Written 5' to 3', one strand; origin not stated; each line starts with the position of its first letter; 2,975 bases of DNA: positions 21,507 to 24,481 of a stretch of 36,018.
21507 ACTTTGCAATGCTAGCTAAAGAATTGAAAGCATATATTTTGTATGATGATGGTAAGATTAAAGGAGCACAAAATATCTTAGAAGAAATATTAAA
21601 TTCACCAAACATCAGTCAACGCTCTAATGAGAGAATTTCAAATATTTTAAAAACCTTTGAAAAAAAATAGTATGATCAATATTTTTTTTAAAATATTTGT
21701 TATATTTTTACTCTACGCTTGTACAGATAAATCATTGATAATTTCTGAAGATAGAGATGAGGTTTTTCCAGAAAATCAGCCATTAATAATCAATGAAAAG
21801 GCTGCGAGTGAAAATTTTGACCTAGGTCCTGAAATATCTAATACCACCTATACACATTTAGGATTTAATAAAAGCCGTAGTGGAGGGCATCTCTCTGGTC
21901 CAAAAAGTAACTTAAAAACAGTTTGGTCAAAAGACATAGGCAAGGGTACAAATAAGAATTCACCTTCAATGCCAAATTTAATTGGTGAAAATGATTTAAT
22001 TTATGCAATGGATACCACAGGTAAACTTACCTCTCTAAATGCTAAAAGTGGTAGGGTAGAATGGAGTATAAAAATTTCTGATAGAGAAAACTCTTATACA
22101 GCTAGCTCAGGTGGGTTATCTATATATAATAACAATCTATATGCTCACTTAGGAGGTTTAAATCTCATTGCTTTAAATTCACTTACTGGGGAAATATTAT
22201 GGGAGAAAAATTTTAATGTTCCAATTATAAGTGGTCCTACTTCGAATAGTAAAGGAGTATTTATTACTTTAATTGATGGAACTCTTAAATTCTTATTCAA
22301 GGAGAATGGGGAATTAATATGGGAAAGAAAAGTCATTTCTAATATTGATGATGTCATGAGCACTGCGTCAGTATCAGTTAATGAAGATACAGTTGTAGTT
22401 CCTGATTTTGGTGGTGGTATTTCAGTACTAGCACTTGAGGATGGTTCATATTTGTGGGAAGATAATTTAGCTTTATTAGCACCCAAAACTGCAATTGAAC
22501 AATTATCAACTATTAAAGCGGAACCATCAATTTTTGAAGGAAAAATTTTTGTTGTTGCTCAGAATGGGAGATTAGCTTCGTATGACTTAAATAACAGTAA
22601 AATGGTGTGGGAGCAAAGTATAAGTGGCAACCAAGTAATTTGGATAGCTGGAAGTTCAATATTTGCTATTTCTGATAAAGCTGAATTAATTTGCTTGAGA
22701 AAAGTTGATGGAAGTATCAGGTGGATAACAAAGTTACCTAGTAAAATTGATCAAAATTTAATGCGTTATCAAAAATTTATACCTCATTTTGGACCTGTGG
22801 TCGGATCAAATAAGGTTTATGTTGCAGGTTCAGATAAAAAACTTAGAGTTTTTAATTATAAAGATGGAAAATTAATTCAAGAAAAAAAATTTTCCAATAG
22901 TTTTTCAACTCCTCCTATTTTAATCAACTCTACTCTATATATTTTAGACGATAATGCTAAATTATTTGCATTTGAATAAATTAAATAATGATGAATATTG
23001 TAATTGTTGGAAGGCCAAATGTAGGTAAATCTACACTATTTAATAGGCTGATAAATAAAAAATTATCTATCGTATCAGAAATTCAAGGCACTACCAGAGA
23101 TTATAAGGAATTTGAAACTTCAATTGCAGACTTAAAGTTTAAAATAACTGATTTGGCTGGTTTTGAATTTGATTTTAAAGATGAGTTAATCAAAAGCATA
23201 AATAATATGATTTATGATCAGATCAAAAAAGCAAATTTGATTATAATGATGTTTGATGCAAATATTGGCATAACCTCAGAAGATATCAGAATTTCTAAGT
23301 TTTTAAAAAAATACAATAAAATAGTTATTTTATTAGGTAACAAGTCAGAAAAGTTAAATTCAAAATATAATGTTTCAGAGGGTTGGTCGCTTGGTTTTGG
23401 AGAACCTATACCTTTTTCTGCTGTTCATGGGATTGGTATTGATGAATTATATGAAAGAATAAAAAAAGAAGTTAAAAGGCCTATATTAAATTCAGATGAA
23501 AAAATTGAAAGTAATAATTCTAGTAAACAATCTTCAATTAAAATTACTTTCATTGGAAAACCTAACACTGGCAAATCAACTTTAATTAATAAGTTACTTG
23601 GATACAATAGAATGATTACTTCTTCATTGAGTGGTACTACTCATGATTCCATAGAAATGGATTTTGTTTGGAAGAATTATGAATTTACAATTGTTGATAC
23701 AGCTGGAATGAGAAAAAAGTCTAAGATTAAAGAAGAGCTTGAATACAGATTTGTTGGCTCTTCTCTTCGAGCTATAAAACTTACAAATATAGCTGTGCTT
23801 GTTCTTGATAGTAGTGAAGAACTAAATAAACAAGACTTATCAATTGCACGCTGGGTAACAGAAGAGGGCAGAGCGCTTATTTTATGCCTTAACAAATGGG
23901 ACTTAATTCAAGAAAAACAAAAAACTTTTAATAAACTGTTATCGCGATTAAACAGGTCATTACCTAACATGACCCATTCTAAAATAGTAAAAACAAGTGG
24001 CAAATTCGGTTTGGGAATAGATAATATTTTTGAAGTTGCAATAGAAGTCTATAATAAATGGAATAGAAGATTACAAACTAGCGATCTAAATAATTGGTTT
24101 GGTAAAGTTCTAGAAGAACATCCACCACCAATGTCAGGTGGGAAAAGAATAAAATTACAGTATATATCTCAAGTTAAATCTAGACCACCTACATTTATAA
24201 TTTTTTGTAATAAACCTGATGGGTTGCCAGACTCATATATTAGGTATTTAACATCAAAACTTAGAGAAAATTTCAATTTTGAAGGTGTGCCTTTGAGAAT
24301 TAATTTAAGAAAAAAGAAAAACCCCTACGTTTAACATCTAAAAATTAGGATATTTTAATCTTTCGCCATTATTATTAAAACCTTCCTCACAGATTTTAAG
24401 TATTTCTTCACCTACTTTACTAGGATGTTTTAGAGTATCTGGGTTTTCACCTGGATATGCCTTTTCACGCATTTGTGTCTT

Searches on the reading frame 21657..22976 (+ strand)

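Call 5: search_protein_families(library=ncbifam, proteins=[window:21657-22976:+], max_evalue=1)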
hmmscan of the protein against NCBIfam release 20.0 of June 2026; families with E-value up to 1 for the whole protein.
window:21657-22976:+ (440 aa): 6 families
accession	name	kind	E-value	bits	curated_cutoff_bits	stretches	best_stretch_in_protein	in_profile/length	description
TIGR03300.1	assembly_YfgL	equivalog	6e-45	153.5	285.2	1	83-439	37-376/377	outer membrane protein assembly factor BamB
NF008351.0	PRK11138.1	equivalog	4.4e-41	140.7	423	1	86-437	44-389/394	outer membrane protein assembly factor BamB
TIGR03075.1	PQQ_enz_alc_DH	subfamily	6.9e-17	61.2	480.05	3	85-186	46-148/530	PQQ-dependent dehydrogenase, methanol/ethanol family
TIGR04528.1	acido_non_PQQ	subfamily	2.3e-11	43.2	650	2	112-158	102-148/493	acido-empty-quinoprotein group A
NF053615.1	SerThrKinAfsKStmc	equivalog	8.5e-07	28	1300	2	74-221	538-687/809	protein serine/threonine kinase AfsK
NF041516.1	PA2928_fam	subfamily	0.046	13.1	70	0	123-159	315-352/376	PA2928 family protein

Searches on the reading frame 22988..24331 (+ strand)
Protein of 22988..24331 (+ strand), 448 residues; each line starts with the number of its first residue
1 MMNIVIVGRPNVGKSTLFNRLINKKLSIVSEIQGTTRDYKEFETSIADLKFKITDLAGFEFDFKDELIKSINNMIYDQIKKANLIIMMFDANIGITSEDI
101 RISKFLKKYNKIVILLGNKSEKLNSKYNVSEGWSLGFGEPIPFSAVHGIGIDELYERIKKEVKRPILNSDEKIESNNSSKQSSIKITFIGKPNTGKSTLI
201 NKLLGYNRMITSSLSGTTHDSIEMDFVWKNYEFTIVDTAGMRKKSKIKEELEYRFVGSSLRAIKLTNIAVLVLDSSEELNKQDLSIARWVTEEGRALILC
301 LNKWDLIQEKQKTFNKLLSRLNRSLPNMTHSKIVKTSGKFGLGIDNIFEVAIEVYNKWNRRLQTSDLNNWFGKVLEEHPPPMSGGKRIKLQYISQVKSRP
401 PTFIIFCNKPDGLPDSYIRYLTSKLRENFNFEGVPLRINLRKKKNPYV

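Call 5: search_protein_families(library=ncbifam, proteins=[window:22988-24331:+], max_evalue=1)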
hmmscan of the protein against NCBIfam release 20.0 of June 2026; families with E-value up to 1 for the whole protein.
window:22988-24331:+ (448 aa): 58 families (the best 25 are shown)
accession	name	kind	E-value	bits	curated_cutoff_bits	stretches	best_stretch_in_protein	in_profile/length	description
TIGR03594.1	GTPase_EngA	equivalog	7.2e-147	489.9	306.7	1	3-441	2-432/432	ribosome biogenesis GTPase Der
NF002828.0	PRK03003.1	equivalog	1.6e-101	340.3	631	1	4-444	43-470/477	ribosome biogenesis GTPase Der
NF007071.0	PRK09518.1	equivalog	1.6e-99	334.4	953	1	3-444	273-703/706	bifunctional cytidylate kinase/GTPase Der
TIGR00231.1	small_GTP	domain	1.8e-51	174.2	42.5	2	183-349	3-160/164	GTP-binding protein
NF000908.1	PRK00089.1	equivalog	1e-49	169.4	237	2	4-164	6-169/291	GTPase Era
TIGR00450.1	mnmE_trmE_thdF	equivalog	2.9e-48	165.1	252.6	2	153-320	184-342/446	tRNA uridine-5-carboxymethylaminomethyl(34) synthesis GTPase MnmE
NF003661.0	PRK05291.1-3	equivalog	3.9e-46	158.3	380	2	2-171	217-379/448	tRNA uridine-5-carboxymethylaminomethyl(34) synthesis GTPase MnmE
TIGR03918.1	GTP_HydF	equivalog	1.2e-39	136.3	325.55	2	2-165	8-170/392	[FeFe] hydrogenase H-cluster maturation GTPase HydF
TIGR00436.1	era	equivalog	8.6e-36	123.7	116.25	2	185-347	2-155/270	GTPase Era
TIGR03598.1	GTPase_YsxC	equivalog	7.2e-31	107.3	124.45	2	177-348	12-182/186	ribosome biogenesis GTP-binding protein YihA/YsxC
TIGR03596.1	GTPase_YlqF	equivalog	4.1e-27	95.2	208.2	2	71-244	11-176/276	ribosome biogenesis GTPase YlqF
TIGR00437.1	feoB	equivalog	4e-22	78.7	315.65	2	190-346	1-145/594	ferrous iron transport protein B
NF003255.0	PRK04213.1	equivalog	3.2e-20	72.3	164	2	2-79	10-80/204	GTP-binding protein EngB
TIGR03156.1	GTP_HflX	equivalog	1.7e-18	66.7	216.75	2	2-161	190-350/351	GTPase HflX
TIGR03597.1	GTPase_YqeH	equivalog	3.6e-16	59.3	297.4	3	71-253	54-227/361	ribosome biogenesis GTPase YqeH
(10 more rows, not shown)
